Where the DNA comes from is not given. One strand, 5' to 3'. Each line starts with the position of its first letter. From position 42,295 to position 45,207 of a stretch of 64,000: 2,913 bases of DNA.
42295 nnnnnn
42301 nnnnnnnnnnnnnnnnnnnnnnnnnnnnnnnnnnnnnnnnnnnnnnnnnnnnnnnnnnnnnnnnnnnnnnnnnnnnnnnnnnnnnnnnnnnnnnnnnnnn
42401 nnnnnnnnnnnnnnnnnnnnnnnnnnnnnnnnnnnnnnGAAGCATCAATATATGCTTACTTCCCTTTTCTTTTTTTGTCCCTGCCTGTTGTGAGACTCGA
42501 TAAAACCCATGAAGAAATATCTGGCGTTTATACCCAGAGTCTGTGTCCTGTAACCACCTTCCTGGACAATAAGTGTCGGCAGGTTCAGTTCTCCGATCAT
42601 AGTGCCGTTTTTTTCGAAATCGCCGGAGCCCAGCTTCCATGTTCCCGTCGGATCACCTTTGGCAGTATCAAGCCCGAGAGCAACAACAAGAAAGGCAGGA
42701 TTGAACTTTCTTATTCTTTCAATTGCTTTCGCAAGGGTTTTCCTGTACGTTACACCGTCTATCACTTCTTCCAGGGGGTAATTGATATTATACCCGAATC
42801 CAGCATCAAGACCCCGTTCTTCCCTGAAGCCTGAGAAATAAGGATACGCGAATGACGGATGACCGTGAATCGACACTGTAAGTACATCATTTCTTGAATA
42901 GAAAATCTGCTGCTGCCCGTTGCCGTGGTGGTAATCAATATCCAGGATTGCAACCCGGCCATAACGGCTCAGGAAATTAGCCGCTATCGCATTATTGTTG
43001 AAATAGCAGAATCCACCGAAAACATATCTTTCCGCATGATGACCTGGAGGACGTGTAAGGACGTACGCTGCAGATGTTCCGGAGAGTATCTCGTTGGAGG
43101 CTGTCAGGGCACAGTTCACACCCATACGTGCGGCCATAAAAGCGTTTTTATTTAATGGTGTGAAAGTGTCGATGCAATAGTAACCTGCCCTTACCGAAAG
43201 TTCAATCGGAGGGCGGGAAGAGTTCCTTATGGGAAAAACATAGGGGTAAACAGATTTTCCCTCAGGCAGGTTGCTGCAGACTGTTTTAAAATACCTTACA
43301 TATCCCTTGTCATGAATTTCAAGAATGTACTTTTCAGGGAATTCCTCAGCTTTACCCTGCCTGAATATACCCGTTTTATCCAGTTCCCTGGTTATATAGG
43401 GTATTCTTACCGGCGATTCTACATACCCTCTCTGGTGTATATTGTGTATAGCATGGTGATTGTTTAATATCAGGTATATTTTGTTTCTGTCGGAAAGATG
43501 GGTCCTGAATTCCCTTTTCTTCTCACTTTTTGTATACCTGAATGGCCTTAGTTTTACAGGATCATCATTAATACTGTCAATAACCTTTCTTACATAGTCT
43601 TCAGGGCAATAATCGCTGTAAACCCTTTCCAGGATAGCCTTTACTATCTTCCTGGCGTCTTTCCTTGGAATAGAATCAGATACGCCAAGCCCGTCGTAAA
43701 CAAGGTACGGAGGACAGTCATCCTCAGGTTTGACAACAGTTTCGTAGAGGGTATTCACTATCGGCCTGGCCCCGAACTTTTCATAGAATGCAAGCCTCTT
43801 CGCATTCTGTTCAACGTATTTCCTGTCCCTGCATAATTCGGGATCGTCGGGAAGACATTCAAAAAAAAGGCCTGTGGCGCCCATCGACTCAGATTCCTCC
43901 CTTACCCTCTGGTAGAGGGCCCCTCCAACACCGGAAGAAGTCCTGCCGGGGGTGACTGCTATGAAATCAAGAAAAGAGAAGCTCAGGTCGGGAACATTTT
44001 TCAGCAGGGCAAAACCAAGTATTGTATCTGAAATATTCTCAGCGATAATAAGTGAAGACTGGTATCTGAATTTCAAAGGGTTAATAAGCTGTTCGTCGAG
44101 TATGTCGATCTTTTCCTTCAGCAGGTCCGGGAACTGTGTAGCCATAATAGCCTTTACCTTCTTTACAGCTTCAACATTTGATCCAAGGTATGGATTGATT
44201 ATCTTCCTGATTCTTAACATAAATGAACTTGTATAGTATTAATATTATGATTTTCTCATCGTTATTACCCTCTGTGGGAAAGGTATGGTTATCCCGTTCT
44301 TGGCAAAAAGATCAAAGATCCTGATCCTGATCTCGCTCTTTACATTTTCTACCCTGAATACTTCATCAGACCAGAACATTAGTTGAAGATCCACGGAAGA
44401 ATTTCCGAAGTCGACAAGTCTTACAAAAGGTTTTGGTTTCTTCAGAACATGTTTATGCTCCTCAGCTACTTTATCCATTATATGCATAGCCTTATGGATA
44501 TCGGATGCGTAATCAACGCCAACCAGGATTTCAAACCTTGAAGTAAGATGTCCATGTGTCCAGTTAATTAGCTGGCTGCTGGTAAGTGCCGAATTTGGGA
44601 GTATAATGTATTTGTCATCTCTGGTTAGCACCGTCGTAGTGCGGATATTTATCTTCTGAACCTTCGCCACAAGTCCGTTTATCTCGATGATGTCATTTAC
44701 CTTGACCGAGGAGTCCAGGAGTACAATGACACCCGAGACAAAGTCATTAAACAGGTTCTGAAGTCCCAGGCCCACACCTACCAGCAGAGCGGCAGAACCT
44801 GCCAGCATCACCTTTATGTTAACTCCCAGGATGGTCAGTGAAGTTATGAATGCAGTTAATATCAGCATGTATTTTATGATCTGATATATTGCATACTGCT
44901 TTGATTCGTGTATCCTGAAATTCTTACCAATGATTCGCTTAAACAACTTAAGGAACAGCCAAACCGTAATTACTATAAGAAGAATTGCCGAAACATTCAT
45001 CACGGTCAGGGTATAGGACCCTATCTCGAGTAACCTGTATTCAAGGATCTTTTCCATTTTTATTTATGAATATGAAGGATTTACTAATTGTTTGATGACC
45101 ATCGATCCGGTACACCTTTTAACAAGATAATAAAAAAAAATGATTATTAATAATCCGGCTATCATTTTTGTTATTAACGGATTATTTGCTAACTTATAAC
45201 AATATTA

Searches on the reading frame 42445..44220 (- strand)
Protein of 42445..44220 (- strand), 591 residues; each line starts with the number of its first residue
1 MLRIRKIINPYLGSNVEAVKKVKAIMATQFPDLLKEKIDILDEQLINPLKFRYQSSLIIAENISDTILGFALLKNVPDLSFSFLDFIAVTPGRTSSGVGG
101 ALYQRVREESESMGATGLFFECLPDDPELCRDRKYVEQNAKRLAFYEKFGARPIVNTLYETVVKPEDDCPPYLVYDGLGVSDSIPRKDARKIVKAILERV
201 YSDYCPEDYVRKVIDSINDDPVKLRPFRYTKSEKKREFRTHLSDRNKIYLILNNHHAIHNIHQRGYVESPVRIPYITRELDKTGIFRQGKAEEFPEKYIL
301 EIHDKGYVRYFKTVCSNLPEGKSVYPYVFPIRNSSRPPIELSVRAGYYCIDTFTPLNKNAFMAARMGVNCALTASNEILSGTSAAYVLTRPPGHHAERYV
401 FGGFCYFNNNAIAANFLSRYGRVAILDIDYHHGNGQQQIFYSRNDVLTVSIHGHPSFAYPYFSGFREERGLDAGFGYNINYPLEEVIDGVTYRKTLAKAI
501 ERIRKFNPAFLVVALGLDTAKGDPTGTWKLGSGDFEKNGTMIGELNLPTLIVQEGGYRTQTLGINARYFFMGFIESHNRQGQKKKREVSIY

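Call 9: search_protein_families(library=pfam, proteins=[window:42445-44220:-])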
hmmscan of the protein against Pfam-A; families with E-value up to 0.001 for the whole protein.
window:42445-44220:- (591 aa): 3 families
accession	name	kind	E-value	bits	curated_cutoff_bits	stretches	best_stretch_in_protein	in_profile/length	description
PF00850.24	Hist_deacetyl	-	1.4e-69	235.1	27.9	1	267-569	2-294/298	Histone deacetylase domain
PF00583.31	Acetyltransf_1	-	1.1e-05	26.1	20.7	1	54-127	31-105/116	Acetyltransferase (GNAT) family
PF13508.13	Acetyltransf_7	-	0.00039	21.2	27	0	57-150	5-81/84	Acetyltransferase (GNAT) domain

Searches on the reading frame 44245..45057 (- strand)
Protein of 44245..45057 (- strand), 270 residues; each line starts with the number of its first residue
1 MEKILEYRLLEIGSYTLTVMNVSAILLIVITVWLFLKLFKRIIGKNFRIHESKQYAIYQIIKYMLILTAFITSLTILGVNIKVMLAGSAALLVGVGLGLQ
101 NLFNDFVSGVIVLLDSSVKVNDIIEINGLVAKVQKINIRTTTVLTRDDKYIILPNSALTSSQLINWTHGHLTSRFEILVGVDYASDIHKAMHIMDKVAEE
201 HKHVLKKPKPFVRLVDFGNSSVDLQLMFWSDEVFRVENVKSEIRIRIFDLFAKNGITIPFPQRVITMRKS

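Call 9: search_protein_families(library=pfam, proteins=[window:44245-45057:-])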
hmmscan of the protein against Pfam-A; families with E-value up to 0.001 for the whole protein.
window:44245-45057:- (270 aa): 3 families
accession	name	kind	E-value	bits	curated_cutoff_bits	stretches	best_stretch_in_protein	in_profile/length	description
PF00924.24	MS_channel_2nd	-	4.1e-19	68.9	20.2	1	101-168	1-68/68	Mechanosensitive ion channel, beta-domain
PF21082.3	MS_channel_3rd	-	4.5e-16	59.5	21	1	177-258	3-88/88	Mechanosensitive ion channel MscS, C-terminal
PF21088.3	MS_channel_1st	-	0.00036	20.9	23.1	1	59-100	1-42/42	Mechanosensitive ion channel, transmembrane helices 2/3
